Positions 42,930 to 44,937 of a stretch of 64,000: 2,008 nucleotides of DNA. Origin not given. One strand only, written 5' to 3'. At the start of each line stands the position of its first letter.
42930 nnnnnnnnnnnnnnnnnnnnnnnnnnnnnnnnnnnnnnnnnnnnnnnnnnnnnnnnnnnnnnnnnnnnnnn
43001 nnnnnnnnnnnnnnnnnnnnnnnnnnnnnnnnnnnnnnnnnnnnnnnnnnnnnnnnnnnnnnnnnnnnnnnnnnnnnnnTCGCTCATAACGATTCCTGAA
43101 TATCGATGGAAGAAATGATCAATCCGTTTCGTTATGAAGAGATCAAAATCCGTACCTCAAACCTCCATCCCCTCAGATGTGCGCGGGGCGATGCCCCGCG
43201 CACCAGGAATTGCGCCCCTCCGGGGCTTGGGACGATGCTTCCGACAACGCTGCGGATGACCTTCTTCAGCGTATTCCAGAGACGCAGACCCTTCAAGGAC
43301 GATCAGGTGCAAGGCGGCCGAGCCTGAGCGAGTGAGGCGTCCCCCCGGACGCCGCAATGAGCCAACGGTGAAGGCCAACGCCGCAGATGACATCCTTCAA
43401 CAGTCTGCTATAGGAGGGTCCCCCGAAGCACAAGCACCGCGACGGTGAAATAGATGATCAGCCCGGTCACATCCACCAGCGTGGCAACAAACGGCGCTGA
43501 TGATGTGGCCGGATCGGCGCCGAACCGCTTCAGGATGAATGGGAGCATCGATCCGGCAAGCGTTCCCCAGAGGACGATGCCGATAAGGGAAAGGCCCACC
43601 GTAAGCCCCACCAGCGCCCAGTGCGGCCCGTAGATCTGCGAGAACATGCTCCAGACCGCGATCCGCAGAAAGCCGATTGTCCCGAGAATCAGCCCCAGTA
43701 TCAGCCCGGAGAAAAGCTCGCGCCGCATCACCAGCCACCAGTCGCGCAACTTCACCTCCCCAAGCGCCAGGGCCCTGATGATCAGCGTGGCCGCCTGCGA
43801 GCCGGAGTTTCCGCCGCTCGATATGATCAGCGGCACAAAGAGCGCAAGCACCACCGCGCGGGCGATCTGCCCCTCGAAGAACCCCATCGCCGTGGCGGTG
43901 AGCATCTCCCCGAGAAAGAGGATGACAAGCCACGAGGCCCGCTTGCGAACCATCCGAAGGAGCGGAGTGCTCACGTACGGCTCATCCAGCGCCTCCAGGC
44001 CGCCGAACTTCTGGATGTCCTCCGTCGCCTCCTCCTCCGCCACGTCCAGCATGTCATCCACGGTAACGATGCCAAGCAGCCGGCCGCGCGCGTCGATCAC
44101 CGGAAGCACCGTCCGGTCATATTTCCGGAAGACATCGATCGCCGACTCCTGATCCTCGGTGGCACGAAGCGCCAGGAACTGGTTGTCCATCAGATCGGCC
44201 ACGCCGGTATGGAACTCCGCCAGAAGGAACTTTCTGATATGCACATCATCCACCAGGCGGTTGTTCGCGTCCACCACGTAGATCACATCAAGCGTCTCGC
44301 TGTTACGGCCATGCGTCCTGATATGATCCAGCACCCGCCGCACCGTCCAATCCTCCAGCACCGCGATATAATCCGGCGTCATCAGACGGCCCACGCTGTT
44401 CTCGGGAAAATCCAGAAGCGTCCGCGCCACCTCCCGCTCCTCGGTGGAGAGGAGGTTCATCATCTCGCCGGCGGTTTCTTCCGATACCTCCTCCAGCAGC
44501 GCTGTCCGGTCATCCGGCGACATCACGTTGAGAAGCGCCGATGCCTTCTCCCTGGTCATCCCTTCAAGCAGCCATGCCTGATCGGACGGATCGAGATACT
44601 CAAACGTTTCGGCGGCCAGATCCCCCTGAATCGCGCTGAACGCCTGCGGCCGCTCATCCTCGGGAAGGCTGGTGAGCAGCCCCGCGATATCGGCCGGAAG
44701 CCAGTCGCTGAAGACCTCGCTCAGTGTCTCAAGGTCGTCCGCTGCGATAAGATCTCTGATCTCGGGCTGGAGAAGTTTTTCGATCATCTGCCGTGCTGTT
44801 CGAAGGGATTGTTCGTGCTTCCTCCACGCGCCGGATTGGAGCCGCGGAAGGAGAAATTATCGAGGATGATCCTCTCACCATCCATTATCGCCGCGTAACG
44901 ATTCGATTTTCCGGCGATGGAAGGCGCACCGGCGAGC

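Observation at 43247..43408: Family B: second MITE-like element, both copies abutting a TAG stop codon and oriented toward the downstream gene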

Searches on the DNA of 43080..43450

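Call 12: search_rna_families(source=window, start=43080, end=43450, threshold=evalue, max_evalue=10)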
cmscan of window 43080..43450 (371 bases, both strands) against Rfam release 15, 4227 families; matches with E-value up to 10: 4.
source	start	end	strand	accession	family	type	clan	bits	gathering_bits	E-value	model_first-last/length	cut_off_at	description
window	43351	43374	-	RF01333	CRISPR-DR20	Gene; CRISPR;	-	14.2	42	4.6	1-36/36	no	CRISPR RNA direct repeat element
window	43209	43227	-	RF02804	PyrR206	Gene; snRNA; snoRNA; HACA-box;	-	14.1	46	5.6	12-30/60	no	Pyrobaculum sRNA 206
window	43209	43226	+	RF01687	Acido-Lenti-1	Gene; sRNA;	-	13.5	37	1.3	28-45/46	no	Acido-Lenti-1 RNA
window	43160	43201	-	RF00517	serC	Cis-reg; leader;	-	12.8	35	2.5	1-52/52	no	serC leader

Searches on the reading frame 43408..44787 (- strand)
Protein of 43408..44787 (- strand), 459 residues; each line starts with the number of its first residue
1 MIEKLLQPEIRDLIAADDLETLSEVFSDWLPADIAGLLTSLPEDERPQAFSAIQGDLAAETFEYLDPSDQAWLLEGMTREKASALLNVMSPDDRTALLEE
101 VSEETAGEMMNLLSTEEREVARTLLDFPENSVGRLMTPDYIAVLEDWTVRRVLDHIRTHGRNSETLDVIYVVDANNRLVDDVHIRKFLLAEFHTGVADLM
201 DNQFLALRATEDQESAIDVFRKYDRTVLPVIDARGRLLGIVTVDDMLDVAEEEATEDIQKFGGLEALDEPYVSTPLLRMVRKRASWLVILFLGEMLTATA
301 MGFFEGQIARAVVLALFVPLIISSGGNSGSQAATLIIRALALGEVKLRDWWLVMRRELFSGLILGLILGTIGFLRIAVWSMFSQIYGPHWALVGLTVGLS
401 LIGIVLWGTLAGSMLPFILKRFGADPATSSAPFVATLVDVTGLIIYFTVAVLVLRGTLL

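Call 9: search_protein_families(library=pfam, proteins=[window:43411-44787:-])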
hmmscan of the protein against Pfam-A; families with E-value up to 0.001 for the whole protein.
window:43411-44787:- (459 aa): 3 families
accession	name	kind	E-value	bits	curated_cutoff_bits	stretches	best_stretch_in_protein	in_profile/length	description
PF01769.21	MgtE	-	3.2e-37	128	27.6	1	318-449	1-125/125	Divalent cation transporter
PF03448.22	MgtE_N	-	2.7e-24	86.1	25.9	1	31-130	3-102/102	MgtE intracellular N domain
PF00571.33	CBS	-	8.5e-15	55.3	24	2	196-249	1-54/57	CBS domain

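Call 11: find_encoding_contigs(protein=window:43408-44787:-, flank=10000, max_places=10)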
Protein window:43408-44787:- (459 aa): 1 contig read that carries it; 1 place shown.
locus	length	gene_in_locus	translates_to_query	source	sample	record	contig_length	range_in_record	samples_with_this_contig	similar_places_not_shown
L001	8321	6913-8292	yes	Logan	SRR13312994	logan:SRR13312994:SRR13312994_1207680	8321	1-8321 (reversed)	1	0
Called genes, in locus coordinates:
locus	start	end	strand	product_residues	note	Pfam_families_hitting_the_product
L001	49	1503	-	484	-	PF00749:tRNA-synt_1c, PF19269:Anticodon_2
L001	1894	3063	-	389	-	PF13439:Glyco_transf_4, PF20706:GT4-conflict (weak), PF00534:Glycos_transf_1, PF13692:Glyco_trans_1_4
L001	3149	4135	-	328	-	-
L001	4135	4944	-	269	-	-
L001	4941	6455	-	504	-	PF00092:VWA, PF13519:VWA_2, PF13768:VWA_3, PF00691:OmpA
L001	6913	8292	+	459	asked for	PF03448:MgtE_N, PF00571:CBS, PF01769:MgtE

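Call 40: find_homologous_proteins(query=window:43411-44787:-, max_evalue=1e-120)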
Query window:43411-44787:- (459 aa): 7819 proteins with E <= 1e-120 among 8000 candidates; the best 120 are listed.
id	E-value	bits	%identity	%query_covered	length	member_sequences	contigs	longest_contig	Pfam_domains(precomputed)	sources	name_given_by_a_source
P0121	5.6e-293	990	100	100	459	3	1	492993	PF01769.22,PF00571.34,PF03448.23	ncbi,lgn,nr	ncbi:MAG: Mg2+ transporter MgtE [Chlorobi bacterium]|nr:Mg2+ transporter MgtE [Chlorobiota bacterium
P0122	7.0e-234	795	79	100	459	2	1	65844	PF01769.22,PF00571.34,PF03448.23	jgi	jgi:magnesium transporter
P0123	4.6e-228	776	77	100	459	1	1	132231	PF01769.22,PF00571.34,PF03448.23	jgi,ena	-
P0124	6.4e-214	729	71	98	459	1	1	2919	PF01769.22,PF00571.34,PF03448.23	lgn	-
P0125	1.5e-209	715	71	100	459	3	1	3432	PF01769.22,PF00571.34,PF03448.23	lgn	-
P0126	6.1e-207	706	70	99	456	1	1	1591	PF01769.22,PF00571.34,PF03448.23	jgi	jgi:magnesium transporter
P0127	7.1e-207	706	69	100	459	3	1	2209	PF01769.22,PF00571.34,PF03448.23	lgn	-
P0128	2.6e-206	704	70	100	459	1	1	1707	PF01769.22,PF00571.34,PF03448.23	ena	-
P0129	7.9e-206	702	69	100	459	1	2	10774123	PF01769.22,PF00571.34,PF03448.23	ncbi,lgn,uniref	ncbi:magnesium transporter [Singulisphaera sp. Ch08]|uniref:Magnesium transporter MgtE n=1 Tax=Singu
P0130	1.1e-205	702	70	98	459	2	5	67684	PF01769.22,PF00571.34,PF03448.23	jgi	-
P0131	4.0e-205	700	70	100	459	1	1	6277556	PF01769.22,PF00571.34,PF03448.23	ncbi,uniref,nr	ncbi:magnesium transporter [Singulisphaera sp. GP187]|uniref:magnesium transporter n=1 Tax=Singulisp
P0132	4.7e-205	700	70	100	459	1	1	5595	PF01769.22,PF00571.34,PF03448.23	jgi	jgi:magnesium transporter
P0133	5.2e-205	700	69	100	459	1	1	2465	PF01769.22,PF00571.34,PF03448.23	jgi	jgi:magnesium transporter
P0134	1.3e-204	698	70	100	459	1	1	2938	PF01769.22,PF00571.34,PF03448.23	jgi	jgi:magnesium transporter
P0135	1.4e-204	698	69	100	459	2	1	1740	PF01769.22,PF00571.34,PF03448.23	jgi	-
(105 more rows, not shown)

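Call 43: find_encoding_contigs(protein=P0122, flank=2500, max_places=2)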
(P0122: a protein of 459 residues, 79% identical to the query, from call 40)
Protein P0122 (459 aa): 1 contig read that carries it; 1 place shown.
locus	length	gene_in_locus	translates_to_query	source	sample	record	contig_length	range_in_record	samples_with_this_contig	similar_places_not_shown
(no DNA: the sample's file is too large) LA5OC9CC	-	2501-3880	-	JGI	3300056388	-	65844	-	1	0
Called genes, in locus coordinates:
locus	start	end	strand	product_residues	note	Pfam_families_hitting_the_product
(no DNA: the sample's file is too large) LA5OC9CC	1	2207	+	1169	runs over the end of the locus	PF00704:Glyco_hydro_18, PF01522:Polysacc_deac_1, PF13506:Glyco_transf_21, PF00535:Glycos_transf_2, PF10111:Glyco_tranf_2_2 (weak), PF13641:Glyco_tranf_2_3, PF01644:Chitin_synth_1 (weak), PF13632:Glyco_trans_2_3, +1 more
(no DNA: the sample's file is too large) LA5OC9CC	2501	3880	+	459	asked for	PF03448:MgtE_N, PF00571:CBS, PF01769:MgtE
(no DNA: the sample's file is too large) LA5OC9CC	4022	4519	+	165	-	PF04120:Iron_permease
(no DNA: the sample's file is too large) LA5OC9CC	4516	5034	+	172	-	-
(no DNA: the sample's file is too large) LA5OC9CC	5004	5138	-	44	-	-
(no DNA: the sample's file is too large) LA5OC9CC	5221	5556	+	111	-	PF11162:DUF2946 (weak)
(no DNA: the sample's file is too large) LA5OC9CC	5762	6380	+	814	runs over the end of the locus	PF13620:CarboxypepD_reg (weak)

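Call 62: find_encoding_contigs(protein=P0123, flank=2500, max_places=2)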
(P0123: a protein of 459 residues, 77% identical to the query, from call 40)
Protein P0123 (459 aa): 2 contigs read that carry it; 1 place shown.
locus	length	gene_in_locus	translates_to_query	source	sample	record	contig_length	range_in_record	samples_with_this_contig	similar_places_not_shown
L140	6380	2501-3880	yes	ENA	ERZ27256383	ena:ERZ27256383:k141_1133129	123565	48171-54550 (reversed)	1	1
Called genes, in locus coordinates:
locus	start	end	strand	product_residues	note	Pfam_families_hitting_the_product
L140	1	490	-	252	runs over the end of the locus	-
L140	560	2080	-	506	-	PF05762:VWA_CoxE (weak), PF00092:VWA, PF13519:VWA_2, PF13768:VWA_3, PF00691:OmpA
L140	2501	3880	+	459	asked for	PF03448:MgtE_N, PF00571:CBS, PF01769:MgtE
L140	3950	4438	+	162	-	PF04120:Iron_permease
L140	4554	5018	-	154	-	-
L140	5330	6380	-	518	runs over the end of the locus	PF01336:tRNA_anti-codon, PF00152:tRNA-synt_2, PF01409:tRNA-synt_2d (faint)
